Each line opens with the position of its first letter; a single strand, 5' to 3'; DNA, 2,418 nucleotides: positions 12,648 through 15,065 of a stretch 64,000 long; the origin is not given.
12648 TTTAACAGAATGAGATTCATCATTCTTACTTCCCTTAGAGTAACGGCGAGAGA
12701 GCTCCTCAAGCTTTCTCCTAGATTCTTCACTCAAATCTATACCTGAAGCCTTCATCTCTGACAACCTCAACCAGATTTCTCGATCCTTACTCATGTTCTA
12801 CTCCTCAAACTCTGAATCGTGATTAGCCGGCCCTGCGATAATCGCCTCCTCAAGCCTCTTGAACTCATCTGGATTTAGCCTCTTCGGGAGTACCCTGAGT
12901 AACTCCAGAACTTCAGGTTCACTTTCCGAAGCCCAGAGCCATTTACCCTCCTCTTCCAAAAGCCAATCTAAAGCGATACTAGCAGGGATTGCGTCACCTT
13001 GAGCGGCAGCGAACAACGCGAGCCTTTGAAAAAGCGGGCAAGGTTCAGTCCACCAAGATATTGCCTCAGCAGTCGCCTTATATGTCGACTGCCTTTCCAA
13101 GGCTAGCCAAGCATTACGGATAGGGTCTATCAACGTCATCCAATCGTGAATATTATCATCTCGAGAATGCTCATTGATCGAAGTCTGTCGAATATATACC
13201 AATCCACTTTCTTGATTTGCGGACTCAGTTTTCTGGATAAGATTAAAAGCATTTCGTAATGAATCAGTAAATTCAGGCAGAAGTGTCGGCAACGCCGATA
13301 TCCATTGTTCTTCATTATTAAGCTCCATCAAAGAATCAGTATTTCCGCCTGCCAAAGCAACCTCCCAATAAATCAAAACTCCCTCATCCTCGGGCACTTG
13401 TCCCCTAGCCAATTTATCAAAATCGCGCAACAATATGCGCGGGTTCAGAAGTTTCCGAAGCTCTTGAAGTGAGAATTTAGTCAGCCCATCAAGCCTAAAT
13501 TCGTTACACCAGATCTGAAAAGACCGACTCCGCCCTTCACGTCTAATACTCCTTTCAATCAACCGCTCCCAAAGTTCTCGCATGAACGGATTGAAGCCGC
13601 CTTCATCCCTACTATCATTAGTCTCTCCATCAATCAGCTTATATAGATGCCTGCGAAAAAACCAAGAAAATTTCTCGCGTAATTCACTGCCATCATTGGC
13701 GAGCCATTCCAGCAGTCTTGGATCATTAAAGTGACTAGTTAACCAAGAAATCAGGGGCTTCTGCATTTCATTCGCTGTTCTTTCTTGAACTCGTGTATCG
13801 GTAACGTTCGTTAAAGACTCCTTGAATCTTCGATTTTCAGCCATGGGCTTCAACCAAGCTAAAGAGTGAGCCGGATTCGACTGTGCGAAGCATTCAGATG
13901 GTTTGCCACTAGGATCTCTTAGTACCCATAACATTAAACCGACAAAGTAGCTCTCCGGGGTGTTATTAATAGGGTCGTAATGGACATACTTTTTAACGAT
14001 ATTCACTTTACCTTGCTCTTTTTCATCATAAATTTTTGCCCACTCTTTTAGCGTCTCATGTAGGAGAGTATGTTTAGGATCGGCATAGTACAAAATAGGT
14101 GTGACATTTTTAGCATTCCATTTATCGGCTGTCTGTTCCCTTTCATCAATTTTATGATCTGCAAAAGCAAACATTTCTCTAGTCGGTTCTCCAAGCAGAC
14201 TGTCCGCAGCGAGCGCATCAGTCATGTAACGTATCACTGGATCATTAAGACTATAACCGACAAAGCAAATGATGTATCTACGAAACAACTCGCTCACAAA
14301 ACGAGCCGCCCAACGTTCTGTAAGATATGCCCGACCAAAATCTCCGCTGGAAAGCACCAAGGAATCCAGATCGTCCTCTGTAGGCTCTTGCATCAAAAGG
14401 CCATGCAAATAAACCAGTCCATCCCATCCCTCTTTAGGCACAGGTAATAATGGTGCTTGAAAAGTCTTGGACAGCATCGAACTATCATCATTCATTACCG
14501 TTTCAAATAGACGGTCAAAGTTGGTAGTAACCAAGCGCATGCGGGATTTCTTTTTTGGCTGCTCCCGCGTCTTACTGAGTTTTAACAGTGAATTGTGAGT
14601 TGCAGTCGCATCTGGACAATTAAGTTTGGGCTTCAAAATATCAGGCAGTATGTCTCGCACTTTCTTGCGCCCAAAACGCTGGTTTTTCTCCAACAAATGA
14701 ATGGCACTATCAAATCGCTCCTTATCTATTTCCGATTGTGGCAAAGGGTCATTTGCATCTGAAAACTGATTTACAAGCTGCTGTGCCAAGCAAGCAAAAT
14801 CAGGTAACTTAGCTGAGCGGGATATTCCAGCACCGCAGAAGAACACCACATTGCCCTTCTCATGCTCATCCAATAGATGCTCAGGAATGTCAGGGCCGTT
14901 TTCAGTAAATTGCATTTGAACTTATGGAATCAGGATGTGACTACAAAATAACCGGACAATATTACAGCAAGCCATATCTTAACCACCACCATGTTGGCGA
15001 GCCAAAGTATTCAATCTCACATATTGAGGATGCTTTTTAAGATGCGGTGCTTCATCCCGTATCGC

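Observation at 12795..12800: Unit 3 split is a single in-frame amber codon followed two codons later by ATG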

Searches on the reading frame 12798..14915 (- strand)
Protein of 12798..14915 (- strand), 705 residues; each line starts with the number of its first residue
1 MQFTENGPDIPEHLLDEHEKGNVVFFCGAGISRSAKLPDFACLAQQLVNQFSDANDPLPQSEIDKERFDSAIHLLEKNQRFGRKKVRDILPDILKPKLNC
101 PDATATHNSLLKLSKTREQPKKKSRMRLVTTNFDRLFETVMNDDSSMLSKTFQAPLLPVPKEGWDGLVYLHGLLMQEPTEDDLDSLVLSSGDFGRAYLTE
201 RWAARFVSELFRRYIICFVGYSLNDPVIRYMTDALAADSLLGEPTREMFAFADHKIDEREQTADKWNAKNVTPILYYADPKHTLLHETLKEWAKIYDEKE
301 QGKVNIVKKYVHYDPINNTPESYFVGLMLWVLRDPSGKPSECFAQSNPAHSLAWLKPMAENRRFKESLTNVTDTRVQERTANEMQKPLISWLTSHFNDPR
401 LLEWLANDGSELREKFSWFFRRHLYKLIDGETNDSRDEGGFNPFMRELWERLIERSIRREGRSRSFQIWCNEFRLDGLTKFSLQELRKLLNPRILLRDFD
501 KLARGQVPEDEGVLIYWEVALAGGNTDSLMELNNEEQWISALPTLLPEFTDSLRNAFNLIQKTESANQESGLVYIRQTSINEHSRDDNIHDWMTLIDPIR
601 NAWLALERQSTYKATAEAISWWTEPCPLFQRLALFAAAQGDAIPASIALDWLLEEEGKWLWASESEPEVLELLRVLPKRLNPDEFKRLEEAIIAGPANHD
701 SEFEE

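Call 6: search_protein_families(library=pfam, proteins=[window:12798-14915:-], max_evalue=0.01)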
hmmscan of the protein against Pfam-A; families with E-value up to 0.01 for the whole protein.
window:12798-14915:- (705 aa): 1 family
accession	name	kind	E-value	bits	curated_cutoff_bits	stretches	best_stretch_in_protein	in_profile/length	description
PF13289.12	SIR2_2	-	5.8e-23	82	24.5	1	128-274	3-141/141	SIR2-like domain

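Call 7: search_protein_families(library=padloc, proteins=[window:12798-14915:-], max_evalue=0.01)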
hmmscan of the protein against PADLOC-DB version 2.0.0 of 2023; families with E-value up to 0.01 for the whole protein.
window:12798-14915:- (705 aa): 13 families
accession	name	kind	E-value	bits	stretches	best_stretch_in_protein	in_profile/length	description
PDLC02183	Dsr1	-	1.7e-181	603.8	2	1-366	1-364/1275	-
PDLC04167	Dsr1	-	8e-114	379.6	1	1-698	1-710/1248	-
PDLC03856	LmuA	-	2.2e-09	35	1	12-231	6-213/433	-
PDLC04166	Dsr1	-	1.2e-08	31.2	1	8-225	10-210/1227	-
PDLC00407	ThsA1|ThsA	-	2.4e-08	31.1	1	14-273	13-244/478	STALD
PDLC04087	SIR2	-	1.1e-05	22.5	1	21-153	17-160/343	-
PDLC00409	ThsA1|ThsA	-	1.7e-05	22.3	1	15-234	15-208/242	STALD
PDLC04082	SIR2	-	8.8e-05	19.6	1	15-152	10-155/345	-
PDLC04968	PDC-S25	-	0.00013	19.1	1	129-231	144-237/517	-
PDLC04967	PDC-S25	-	0.0011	16.1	1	122-232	144-248/528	-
PDLC04081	SIR2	-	0.0032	14.7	0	83-142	102-154/345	-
PDLC04084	SIR2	-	0.0049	14.2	0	9-67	29-86/414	-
PDLC05061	PDC-S65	-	0.0073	13.6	0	129-142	143-156/592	-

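Call 10: find_encoding_contigs(protein=window:12798-14915:-, flank=10000, max_places=10)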
Protein window:12798-14915:- (705 aa): no gene with exactly this product is on record in the collection.

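Call 87: list_cluster_members(proteins=[window:12798-14915:-, window:11316-12794:-, window:16769-18706:-, window:14979-16772:-, window:20051-23779:-])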
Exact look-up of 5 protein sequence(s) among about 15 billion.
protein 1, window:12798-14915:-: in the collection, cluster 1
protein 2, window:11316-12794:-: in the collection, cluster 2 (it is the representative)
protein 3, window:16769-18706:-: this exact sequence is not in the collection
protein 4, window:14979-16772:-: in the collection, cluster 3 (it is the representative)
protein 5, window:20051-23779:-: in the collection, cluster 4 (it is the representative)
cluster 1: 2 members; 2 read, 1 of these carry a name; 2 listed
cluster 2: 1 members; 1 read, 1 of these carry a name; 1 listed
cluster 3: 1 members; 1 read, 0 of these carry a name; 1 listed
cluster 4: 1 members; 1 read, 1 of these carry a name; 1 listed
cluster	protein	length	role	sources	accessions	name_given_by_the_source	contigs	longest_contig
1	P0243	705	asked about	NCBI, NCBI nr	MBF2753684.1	MAG: SIR2 family protein [Gammaproteobacteria bacterium AqS3] | SIR2 family protein [Gammaproteobacteria bacterium AqS3]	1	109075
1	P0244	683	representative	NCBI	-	-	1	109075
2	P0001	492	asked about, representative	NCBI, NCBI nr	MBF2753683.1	MAG: hypothetical protein ISN29_00240 [Gammaproteobacteria bacterium AqS3] | hypothetical protein [Gammaproteobacteria bacterium AqS3]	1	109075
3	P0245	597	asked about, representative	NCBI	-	-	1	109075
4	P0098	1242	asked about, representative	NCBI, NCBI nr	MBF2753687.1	MAG: SIR2 family protein [Gammaproteobacteria bacterium AqS3] | SIR2 family protein [Gammaproteobacteria bacterium AqS3]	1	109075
